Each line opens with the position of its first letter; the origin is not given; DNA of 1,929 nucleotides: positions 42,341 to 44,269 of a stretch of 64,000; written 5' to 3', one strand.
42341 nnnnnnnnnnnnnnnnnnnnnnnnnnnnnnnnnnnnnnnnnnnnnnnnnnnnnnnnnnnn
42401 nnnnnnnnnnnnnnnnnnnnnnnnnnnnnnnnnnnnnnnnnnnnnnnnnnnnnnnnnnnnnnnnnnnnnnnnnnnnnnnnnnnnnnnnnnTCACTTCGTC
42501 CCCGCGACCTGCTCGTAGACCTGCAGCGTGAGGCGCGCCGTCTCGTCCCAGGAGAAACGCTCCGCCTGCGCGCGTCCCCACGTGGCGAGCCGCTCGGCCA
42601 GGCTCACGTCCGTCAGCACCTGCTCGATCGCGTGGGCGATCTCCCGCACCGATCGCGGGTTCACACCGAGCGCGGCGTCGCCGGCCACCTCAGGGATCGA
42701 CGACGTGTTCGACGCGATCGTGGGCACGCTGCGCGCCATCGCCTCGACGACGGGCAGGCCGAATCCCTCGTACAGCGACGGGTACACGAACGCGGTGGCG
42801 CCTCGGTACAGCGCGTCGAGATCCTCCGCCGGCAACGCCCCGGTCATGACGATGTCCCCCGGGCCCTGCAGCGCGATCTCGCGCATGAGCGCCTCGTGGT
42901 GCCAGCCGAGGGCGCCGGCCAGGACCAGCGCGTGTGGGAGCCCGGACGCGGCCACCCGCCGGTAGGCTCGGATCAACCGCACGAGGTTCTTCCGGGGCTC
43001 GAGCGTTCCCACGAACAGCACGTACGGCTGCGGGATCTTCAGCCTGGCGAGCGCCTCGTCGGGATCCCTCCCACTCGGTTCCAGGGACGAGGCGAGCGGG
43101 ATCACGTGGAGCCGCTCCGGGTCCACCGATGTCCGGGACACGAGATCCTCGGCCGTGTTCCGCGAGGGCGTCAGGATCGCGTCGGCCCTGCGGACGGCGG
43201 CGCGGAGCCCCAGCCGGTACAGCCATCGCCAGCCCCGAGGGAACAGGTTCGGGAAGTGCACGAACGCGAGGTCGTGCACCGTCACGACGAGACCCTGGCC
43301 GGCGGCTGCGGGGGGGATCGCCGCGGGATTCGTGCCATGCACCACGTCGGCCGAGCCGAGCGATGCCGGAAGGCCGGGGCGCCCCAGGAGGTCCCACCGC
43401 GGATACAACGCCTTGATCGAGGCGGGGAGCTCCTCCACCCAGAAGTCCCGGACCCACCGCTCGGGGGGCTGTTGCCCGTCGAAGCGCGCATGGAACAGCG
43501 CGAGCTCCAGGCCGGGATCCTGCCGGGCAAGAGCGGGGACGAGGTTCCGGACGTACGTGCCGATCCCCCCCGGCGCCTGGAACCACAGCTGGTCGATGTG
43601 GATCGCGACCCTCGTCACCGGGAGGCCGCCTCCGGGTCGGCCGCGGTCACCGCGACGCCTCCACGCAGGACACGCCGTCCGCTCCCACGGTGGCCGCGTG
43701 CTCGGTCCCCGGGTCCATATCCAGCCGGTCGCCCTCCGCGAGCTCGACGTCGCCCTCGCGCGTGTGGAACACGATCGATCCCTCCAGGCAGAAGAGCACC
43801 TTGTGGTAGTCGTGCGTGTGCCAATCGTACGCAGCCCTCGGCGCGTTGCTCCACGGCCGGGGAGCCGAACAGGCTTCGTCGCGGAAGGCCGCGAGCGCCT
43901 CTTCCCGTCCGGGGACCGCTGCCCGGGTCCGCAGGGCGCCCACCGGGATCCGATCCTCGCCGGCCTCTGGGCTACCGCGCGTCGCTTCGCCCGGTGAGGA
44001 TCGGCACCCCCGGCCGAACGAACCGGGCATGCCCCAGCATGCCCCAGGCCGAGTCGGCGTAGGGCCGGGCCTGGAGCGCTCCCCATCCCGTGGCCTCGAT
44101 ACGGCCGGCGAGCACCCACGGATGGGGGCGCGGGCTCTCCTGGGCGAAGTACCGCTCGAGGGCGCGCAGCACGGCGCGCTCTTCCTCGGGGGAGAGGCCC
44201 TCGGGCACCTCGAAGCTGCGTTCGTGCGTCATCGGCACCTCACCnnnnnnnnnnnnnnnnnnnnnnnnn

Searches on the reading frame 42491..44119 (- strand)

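Call 52: search_protein_families(library=pfam, proteins=[window:42491-44119:-], max_evalue=0.0001)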
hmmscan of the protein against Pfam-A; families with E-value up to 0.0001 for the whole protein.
window:42491-44119:- (542 aa): 5 families
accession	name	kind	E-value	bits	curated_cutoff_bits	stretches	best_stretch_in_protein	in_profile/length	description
PF00534.26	Glycos_transf_1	-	3.1e-30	105.4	26.4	1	363-515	14-169/172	Glycosyl transferases group 1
PF13692.12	Glyco_trans_1_4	-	8.9e-26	91.3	27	1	365-504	2-142/142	Glycosyl transferases group 1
PF13439.12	Glyco_transf_4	-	1.4e-19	71.1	28.5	1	183-341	1-163/170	Glycosyltransferase Family 4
PF13579.12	Glyco_trans_4_4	-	1.3e-15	58.5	29.7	1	184-342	1-157/158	Glycosyl transferase 4-like domain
PF20706.3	GT4-conflict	-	8.7e-13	48.4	26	1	324-529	162-383/385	Family 4 Glycosyltransferase in conflict systems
